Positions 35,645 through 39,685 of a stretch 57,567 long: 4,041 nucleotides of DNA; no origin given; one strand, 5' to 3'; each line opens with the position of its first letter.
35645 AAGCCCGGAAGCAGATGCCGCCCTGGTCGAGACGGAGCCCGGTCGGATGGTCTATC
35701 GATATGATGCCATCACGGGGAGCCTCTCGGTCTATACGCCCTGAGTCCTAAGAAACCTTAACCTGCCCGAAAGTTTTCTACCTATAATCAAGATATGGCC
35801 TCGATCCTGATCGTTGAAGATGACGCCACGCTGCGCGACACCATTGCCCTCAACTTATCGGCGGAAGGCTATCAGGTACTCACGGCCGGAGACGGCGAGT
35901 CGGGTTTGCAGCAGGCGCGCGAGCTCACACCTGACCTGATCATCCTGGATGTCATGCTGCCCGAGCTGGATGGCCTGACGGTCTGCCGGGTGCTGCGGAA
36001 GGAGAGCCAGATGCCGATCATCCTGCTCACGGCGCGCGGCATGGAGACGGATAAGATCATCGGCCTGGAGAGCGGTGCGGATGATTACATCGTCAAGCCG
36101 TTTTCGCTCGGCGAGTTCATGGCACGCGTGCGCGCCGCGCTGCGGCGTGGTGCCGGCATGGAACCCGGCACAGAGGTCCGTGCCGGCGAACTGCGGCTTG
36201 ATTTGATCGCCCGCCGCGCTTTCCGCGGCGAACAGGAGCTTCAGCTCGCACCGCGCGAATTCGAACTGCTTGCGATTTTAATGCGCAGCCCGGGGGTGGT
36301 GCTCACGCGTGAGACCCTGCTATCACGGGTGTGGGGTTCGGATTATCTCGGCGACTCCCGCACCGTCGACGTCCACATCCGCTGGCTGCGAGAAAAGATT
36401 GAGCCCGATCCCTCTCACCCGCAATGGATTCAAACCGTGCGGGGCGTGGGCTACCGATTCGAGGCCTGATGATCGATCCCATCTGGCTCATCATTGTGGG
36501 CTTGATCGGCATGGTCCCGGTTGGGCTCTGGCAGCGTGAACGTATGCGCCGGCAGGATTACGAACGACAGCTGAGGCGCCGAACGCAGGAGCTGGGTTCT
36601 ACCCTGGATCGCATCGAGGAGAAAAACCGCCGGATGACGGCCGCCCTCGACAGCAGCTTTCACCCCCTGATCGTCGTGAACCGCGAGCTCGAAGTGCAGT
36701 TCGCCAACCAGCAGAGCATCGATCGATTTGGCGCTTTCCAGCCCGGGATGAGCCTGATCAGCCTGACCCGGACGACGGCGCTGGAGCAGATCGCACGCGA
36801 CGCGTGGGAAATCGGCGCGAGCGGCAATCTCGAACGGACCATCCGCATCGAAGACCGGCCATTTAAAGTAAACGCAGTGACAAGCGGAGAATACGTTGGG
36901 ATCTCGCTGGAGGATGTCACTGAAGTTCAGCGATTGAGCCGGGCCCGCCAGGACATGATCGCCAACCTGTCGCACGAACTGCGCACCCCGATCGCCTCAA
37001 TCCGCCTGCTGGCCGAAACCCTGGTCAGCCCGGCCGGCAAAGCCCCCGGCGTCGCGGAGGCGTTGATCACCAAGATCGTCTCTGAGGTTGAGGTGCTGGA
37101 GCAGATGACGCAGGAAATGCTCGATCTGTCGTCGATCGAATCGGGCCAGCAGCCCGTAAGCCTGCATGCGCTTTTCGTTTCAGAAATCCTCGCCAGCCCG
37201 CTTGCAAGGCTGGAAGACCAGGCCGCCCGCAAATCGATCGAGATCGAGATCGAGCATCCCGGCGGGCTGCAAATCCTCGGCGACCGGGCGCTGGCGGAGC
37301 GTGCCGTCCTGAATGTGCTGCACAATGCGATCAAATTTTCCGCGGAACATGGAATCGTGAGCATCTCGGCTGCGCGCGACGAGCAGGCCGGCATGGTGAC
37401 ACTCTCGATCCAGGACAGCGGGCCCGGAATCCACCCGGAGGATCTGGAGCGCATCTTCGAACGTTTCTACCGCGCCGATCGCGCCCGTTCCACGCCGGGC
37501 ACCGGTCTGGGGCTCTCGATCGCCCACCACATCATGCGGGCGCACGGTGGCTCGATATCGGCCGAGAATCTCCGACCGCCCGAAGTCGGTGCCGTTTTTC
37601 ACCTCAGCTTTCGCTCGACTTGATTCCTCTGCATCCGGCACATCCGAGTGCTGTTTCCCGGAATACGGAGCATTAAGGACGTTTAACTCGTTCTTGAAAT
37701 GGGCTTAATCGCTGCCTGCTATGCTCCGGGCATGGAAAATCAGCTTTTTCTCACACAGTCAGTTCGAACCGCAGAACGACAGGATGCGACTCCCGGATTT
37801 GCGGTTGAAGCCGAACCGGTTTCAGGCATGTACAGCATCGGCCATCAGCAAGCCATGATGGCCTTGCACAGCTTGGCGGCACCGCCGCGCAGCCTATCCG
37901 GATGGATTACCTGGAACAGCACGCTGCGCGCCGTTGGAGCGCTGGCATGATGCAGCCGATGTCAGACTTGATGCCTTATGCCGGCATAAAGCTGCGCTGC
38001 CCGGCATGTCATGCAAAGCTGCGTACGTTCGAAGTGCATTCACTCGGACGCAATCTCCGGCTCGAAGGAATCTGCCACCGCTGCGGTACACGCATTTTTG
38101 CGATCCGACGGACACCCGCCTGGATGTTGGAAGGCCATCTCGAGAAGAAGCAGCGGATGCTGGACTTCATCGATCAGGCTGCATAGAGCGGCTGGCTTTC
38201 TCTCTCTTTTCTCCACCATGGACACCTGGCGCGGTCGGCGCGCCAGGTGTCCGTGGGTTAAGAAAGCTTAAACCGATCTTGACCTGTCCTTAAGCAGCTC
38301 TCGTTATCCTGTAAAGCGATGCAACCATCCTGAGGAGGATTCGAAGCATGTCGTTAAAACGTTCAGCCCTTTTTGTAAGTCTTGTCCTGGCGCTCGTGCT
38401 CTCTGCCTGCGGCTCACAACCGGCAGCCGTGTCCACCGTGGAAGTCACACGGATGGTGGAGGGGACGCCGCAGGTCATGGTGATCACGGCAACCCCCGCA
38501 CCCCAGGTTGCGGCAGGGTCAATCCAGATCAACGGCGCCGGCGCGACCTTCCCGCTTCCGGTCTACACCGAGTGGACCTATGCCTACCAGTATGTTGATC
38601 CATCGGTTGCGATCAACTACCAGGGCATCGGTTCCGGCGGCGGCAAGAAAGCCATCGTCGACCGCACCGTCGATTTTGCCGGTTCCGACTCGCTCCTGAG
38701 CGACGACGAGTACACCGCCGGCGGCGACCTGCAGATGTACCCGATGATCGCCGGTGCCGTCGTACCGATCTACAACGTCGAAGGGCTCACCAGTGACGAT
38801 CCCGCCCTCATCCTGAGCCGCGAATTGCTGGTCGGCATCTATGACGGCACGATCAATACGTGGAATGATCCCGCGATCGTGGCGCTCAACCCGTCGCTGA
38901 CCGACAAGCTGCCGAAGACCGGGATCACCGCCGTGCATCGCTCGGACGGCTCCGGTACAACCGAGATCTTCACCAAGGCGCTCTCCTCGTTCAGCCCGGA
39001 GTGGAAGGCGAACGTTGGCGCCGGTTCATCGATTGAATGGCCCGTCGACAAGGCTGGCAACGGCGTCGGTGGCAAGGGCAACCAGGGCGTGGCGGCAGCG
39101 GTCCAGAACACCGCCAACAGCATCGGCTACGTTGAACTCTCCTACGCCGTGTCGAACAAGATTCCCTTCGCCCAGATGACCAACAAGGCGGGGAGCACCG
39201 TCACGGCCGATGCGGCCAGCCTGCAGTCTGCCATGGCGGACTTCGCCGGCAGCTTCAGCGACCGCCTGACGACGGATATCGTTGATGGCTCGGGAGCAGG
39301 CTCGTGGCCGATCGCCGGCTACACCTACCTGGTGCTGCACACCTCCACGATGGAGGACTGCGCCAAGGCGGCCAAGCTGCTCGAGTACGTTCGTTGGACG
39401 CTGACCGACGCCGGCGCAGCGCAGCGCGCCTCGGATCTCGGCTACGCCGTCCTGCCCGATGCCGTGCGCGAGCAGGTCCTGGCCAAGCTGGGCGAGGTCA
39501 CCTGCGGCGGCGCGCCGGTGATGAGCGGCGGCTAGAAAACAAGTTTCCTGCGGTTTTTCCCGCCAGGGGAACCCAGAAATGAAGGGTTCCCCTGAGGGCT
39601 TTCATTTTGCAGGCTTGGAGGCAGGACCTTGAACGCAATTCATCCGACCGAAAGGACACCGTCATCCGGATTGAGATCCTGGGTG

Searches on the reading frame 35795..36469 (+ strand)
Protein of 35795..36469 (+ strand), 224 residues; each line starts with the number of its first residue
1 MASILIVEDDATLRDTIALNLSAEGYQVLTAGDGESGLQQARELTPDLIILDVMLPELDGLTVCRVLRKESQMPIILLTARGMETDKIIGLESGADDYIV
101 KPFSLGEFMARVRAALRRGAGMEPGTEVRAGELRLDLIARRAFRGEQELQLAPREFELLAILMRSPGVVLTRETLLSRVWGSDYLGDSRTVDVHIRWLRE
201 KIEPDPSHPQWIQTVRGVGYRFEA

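Call 79: search_protein_families(library=pfam, proteins=[window:35795-36469:+], max_evalue=0.001)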
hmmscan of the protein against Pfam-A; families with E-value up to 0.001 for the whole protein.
window:35795-36469:+ (224 aa): 2 families
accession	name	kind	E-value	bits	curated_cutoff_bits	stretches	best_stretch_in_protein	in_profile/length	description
PF00486.34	Trans_reg_C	-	3e-31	107.7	26.2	1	147-222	2-77/77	Transcriptional regulatory protein, C terminal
PF00072.30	Response_reg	-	3.5e-29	101.6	30.2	1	4-113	1-111/111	Response regulator receiver domain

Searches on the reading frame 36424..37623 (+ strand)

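Call 79: search_protein_families(library=pfam, proteins=[window:36424-37623:+], max_evalue=0.001)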
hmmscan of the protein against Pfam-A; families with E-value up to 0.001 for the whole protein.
window:36424-37623:+ (399 aa): 4 families
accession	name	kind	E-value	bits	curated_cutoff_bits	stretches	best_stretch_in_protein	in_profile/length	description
PF02518.31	HATPase_c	-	1.9e-25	89.9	26.4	1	286-396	1-107/111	Histidine kinase-, DNA gyrase B-, and HSP90-like ATPase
PF00512.31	HisKA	-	1.3e-15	57.6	26.9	1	174-241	1-66/66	His Kinase A (phospho-acceptor) domain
PF13589.12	HATPase_c_3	-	0.00039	20.9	25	1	292-354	4-62/137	Histidine kinase-, DNA gyrase B-, and HSP90-like ATPase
PF13581.12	HATPase_c_2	-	0.0004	20.8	27.4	0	298-373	39-111/127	Histidine kinase-like ATPase domain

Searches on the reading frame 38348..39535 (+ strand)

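Call 59: search_protein_families(library=pfam, proteins=[window:38348-39535:+], max_evalue=0.0001)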
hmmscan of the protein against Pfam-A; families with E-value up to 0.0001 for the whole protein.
window:38348-39535:+ (395 aa): 2 families
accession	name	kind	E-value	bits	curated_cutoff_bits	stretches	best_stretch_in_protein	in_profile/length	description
PF12849.12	PBP_like_2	-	1.8e-31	110.3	27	1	53-354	4-266/267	PBP superfamily domain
PF12727.12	PBP_like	-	2.1e-05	24.2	27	0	84-267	8-155/193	PBP superfamily domain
